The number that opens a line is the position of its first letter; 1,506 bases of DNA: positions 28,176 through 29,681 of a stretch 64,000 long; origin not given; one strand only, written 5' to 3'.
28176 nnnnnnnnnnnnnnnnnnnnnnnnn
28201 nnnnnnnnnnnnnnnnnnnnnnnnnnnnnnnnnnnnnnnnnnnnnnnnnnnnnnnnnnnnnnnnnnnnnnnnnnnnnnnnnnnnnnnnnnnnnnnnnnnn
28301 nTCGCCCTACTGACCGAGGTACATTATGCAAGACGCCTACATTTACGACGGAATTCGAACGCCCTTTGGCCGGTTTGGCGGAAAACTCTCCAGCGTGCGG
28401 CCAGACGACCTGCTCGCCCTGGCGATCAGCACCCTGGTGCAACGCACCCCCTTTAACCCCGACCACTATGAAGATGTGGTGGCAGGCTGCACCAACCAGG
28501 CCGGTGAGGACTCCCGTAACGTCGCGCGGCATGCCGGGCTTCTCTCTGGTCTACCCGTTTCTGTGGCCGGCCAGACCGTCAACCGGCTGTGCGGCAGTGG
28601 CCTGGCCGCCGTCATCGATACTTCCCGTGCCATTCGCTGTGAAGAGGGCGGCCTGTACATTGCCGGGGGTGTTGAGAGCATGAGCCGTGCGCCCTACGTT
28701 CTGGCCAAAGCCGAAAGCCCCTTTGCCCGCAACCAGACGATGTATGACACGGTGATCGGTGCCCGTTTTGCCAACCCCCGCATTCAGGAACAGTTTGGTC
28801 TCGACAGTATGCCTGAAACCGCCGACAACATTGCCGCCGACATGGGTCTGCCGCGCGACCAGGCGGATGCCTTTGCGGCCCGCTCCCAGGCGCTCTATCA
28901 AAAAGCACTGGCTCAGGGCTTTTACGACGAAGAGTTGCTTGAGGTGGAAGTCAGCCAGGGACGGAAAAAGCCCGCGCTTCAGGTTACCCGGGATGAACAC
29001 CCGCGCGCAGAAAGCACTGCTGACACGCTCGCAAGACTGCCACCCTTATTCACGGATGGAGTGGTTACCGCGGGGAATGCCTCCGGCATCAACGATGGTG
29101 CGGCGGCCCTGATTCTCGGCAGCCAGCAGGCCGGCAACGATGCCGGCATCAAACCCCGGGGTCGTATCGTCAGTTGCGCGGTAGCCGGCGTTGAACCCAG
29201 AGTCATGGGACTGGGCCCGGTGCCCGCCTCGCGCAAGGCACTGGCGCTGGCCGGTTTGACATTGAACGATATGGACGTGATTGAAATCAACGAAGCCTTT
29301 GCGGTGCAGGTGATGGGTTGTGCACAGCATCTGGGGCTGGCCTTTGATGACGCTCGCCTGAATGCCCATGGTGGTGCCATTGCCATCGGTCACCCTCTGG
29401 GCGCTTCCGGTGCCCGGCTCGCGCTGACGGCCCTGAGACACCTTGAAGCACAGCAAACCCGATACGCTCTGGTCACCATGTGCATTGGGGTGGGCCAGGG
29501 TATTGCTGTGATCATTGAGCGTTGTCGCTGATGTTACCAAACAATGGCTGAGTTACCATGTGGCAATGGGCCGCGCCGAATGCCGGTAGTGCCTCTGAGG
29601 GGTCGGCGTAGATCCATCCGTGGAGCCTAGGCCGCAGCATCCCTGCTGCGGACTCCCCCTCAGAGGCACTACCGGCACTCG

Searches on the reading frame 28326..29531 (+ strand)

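Call 72: search_protein_families(library=pfam, proteins=[window:28326-29531:+], max_evalue=0.00001)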
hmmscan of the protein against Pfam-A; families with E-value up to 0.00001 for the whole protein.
window:28326-29531:+ (401 aa): 2 families
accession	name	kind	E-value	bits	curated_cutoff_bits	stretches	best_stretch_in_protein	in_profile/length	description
PF00108.29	Thiolase_N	-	4.1e-63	213.6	26.4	1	5-267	2-259/260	Thiolase, N-terminal domain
PF02803.24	Thiolase_C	-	6.8e-44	148.9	27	1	276-399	2-123/123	Thiolase, C-terminal domain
